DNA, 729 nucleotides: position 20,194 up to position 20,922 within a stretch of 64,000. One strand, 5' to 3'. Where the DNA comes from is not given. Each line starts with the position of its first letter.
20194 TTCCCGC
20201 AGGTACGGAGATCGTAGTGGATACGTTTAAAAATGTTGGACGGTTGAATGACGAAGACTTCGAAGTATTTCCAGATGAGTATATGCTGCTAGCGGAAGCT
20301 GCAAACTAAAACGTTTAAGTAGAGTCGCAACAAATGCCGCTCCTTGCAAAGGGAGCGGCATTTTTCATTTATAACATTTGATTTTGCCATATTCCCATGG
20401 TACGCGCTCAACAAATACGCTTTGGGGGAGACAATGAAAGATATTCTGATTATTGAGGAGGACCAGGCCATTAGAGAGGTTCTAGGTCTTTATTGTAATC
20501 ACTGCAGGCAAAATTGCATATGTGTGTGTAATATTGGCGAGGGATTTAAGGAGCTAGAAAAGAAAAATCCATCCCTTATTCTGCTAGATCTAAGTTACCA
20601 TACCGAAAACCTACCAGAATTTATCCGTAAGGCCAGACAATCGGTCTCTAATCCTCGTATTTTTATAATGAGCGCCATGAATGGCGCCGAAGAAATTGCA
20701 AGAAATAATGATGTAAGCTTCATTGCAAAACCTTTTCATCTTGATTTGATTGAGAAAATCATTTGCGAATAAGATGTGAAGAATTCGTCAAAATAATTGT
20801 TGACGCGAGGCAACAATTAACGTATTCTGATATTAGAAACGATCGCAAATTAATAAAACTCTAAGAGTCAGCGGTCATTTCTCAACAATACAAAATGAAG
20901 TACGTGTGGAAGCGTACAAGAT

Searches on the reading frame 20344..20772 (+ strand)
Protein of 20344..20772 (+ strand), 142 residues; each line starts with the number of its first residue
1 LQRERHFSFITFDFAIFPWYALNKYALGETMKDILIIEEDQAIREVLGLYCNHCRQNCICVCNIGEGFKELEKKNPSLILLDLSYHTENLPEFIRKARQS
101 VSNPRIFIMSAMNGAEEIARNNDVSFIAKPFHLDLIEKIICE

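Call 27: search_protein_families(library=pfam, proteins=[window:20344-20772:+], max_evalue=0.01)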
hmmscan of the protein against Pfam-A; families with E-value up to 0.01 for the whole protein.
window:20344-20772:+ (142 aa): 1 family
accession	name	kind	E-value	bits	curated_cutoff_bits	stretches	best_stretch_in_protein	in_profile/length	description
PF00072.30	Response_reg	-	1.5e-08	35.2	30.2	1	34-139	1-109/111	Response regulator receiver domain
